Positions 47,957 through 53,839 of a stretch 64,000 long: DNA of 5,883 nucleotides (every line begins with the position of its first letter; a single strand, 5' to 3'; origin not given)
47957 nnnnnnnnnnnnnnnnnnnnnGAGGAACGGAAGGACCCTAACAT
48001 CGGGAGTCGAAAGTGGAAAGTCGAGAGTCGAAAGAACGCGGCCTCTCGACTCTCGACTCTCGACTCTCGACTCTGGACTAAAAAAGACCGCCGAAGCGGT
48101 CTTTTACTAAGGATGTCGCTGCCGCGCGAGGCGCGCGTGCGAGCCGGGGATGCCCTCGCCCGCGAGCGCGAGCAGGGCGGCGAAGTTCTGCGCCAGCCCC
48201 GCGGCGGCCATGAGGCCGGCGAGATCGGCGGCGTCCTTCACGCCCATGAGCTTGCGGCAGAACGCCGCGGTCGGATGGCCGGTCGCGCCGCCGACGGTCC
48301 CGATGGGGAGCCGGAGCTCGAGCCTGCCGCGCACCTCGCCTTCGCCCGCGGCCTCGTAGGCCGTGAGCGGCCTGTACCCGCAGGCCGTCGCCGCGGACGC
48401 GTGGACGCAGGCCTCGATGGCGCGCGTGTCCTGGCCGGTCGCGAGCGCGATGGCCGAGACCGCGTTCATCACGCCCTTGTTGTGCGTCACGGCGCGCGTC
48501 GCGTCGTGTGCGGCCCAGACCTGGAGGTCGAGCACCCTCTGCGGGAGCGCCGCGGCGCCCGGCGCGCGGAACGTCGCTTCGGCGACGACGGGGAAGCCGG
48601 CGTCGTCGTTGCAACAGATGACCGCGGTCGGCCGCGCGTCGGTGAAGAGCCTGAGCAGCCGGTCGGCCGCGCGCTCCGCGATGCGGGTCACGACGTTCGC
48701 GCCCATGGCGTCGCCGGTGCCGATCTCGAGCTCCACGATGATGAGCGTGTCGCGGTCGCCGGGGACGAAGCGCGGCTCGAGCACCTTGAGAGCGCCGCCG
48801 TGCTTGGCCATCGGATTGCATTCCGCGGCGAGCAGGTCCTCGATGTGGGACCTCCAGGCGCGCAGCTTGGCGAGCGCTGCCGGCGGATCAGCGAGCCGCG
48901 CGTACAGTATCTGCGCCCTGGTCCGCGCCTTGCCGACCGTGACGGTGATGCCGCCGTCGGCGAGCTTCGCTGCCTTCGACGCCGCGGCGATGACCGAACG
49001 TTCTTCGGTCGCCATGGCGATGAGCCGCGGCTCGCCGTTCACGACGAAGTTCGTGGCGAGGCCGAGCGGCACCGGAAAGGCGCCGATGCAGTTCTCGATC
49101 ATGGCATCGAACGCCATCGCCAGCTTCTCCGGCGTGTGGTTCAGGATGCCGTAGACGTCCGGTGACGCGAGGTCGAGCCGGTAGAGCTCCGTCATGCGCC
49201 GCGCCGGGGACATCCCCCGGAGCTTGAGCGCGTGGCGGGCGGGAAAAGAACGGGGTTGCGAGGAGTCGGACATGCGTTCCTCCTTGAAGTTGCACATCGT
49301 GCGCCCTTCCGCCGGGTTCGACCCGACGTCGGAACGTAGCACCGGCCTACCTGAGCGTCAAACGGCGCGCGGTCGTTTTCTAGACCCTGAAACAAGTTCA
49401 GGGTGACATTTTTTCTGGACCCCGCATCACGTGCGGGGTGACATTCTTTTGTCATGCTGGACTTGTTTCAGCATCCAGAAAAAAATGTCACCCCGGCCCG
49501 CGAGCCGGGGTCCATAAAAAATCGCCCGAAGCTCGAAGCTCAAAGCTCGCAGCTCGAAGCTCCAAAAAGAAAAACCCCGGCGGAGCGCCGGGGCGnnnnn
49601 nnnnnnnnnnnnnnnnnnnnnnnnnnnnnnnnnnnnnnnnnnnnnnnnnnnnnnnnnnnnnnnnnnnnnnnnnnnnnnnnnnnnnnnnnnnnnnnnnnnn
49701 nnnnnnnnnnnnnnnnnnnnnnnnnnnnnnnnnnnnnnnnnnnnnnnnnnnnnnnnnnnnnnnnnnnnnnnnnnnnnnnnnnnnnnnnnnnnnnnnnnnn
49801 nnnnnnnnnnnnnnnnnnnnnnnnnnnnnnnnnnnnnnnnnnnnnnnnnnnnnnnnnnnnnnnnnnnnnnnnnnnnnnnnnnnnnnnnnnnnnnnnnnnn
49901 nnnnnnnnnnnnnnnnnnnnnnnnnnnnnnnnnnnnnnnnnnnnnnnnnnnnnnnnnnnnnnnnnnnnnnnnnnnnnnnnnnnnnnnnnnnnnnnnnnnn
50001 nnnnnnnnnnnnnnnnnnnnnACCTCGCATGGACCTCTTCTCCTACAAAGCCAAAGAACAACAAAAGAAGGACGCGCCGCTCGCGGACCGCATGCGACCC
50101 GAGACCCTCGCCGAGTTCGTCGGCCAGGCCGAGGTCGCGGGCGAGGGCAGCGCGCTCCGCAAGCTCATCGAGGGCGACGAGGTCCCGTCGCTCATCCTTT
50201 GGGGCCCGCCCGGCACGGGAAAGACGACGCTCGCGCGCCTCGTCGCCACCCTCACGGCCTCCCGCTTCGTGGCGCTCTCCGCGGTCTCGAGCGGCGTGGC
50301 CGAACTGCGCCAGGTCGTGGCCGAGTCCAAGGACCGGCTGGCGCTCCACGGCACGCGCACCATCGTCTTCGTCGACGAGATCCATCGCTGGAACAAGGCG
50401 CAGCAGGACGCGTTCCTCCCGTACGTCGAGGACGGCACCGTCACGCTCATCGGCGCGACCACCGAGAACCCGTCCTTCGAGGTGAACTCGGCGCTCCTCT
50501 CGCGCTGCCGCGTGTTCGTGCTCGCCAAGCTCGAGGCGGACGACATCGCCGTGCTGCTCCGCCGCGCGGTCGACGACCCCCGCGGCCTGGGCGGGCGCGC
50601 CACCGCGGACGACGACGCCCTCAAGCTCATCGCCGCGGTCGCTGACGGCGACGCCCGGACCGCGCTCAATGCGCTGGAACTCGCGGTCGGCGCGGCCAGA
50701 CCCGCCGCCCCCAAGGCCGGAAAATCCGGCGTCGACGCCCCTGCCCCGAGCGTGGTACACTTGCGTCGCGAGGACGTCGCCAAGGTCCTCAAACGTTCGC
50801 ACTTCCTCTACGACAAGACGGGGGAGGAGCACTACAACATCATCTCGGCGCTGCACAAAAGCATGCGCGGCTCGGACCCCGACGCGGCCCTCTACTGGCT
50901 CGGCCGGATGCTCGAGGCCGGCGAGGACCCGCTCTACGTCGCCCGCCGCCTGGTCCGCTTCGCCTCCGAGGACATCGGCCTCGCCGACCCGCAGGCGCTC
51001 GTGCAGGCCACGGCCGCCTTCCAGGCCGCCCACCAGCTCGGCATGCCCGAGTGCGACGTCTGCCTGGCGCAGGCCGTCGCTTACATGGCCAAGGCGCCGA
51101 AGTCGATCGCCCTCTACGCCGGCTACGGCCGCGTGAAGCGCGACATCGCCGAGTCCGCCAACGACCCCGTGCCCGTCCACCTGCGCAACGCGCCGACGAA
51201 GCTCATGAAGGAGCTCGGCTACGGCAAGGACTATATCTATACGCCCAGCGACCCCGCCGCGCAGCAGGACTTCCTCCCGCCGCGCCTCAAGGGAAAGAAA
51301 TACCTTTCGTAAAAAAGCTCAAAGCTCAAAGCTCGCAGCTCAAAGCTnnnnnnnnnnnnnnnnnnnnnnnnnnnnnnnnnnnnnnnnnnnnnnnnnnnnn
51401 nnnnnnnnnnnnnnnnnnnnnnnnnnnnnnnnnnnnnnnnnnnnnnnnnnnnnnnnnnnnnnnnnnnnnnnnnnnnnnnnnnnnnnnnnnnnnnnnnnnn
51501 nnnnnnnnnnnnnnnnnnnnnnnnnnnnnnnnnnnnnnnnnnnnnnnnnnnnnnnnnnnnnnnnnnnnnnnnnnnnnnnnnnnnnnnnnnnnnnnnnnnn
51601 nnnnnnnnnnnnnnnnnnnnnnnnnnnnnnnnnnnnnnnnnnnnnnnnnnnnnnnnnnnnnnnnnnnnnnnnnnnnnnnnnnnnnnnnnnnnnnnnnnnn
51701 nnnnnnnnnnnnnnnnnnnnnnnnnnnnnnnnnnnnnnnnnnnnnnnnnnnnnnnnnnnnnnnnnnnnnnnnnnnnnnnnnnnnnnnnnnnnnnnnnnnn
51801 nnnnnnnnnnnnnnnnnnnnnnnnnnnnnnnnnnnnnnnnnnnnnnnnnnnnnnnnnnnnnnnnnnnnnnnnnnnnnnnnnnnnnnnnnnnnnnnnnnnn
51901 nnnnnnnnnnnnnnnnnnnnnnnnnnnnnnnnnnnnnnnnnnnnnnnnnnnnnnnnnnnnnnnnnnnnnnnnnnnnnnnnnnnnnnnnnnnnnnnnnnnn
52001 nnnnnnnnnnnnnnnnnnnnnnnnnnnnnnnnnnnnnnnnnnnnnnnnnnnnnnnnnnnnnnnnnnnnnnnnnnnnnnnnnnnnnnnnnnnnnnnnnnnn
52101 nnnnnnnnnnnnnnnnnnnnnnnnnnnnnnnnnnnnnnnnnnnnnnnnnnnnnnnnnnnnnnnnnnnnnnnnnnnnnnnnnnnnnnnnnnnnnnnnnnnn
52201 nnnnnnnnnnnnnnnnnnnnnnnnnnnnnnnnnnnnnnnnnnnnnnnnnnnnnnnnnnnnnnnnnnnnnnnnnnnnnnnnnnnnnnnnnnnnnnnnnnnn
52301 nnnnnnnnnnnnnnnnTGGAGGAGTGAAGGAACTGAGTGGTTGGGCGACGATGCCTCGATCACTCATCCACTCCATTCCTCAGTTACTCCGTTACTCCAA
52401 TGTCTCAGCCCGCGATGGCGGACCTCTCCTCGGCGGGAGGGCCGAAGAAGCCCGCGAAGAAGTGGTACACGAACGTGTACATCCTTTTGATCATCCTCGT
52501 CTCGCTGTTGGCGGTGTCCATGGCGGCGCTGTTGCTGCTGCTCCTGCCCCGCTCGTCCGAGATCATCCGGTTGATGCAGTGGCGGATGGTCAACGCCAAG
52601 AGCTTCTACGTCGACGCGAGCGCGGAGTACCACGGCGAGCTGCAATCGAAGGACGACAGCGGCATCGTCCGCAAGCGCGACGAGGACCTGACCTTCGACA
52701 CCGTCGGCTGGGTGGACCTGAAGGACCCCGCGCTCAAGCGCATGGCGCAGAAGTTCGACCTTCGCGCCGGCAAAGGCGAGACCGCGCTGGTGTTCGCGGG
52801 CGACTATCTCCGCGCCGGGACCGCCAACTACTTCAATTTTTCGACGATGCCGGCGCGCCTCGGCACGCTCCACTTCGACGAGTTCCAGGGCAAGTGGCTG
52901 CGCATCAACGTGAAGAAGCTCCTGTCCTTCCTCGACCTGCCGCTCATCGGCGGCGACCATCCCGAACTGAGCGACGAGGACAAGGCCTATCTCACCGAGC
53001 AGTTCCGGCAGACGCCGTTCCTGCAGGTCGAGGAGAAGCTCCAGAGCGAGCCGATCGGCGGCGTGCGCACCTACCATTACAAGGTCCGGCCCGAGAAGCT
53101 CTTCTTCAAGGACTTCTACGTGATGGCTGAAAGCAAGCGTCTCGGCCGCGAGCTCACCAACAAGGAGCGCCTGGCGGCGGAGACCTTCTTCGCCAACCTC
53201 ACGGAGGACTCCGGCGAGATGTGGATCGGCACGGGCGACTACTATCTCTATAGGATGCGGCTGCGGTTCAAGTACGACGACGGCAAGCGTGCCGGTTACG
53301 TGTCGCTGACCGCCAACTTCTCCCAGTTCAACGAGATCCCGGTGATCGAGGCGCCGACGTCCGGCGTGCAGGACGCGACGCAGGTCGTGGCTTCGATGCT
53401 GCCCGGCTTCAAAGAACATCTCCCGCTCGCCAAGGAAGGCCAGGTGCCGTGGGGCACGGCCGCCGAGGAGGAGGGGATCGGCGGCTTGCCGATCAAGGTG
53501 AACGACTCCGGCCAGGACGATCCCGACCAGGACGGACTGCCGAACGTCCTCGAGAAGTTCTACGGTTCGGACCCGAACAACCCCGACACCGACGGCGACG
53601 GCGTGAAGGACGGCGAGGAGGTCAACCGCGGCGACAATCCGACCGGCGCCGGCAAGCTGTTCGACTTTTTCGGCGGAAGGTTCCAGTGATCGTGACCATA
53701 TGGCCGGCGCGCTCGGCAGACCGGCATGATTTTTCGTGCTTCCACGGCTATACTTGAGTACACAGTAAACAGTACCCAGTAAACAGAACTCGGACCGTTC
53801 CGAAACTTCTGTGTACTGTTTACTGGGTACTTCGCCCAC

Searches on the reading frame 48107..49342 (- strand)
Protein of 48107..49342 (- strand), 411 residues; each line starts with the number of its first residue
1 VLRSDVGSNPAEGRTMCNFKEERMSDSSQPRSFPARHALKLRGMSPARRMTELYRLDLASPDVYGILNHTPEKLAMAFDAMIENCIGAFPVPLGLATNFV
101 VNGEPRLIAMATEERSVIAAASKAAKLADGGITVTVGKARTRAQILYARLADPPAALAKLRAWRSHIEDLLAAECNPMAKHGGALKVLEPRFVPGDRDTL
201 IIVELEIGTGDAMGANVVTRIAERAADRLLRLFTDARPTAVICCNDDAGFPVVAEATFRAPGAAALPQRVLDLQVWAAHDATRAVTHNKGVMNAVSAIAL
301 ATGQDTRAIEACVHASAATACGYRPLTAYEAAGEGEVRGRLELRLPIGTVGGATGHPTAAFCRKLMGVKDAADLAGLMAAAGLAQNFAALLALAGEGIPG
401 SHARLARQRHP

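Call 58: search_protein_families(library=pfam, proteins=[window:48107-49342:-])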
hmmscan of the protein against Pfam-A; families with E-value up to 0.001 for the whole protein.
window:48107-49342:- (411 aa): 1 family
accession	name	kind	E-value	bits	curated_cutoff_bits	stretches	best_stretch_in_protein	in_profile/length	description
PF00368.23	HMG-CoA_red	-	4.6e-72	243.5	27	1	75-407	27-368/368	Hydroxymethylglutaryl-coenzyme A reductase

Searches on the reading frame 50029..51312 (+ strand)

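Call 58: search_protein_families(library=pfam, proteins=[window:50029-51312:+])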
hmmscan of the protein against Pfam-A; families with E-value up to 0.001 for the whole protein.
window:50029-51312:+ (427 aa): 13 families
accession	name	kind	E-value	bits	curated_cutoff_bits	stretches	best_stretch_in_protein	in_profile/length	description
PF12002.13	MgsA_C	-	3.9e-57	193.2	27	1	281-425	1-147/167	MgsA AAA+ ATPase C terminal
PF16193.11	AAA_assoc_2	-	9e-26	90.4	34.3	1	191-280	5-81/81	AAA C-terminal domain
PF00004.35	AAA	-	1.7e-15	58.1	21.2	1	55-164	1-127/131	ATPase family associated with various cellular activities (AAA)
PF05496.18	RuvB_N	-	3.5e-12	46.8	27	1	22-141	1-116/159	Holliday junction DNA helicase RuvB P-loop domain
PF07728.20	AAA_5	-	1.3e-07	32.1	22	1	55-146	2-103/139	AAA domain (dynein-related subfamily)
PF13191.12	AAA_16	-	2.5e-06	28.5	32.6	1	42-81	15-54/167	AAA ATPase domain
PF13401.12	AAA_22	-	0.0001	23.1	27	1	54-121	7-78/130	AAA domain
PF13604.12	AAA_30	-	0.0003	21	27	0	55-149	21-130/191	AAA domain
PF20720.3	nSTAND3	-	0.00033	20.8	27.2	1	54-102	19-66/155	Novel STAND NTPase 3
PF01078.27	Mg_chelatase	-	0.00033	20.6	20.3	0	54-77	24-47/207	Magnesium chelatase, subunit ChlI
PF05673.19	DUF815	-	0.00044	19.9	23.8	1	41-119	42-117/249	Protein of unknown function (DUF815)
PF00158.32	Sigma54_activat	-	0.00058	20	20.2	0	110-147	94-131/168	Sigma-54 interaction domain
PF13173.12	AAA_14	-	0.00072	20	27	0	55-166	5-121/129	AAA domain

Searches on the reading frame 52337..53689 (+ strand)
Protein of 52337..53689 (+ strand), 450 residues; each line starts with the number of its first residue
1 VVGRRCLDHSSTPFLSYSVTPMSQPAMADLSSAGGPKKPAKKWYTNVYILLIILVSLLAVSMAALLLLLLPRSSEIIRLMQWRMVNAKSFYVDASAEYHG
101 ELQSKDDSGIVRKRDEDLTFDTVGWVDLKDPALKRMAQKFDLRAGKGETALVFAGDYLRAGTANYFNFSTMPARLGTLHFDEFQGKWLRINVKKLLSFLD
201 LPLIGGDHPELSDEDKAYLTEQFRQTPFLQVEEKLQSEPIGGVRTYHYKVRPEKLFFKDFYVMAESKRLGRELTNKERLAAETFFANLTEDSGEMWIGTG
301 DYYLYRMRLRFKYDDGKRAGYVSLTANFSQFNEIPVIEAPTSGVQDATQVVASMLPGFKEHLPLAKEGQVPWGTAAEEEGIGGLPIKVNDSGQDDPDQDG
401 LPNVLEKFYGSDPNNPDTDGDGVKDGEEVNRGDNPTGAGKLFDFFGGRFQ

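Call 58: search_protein_families(library=pfam, proteins=[window:52337-53689:+])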
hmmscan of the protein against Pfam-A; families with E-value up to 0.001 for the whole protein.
window:52337-53689:+ (450 aa): 1 family
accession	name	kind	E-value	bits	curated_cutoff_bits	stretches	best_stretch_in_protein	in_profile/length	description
PF18884.5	TSP3_bac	-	2.6e-07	30.8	25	0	417-435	1-19/22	Bacterial TSP3 repeat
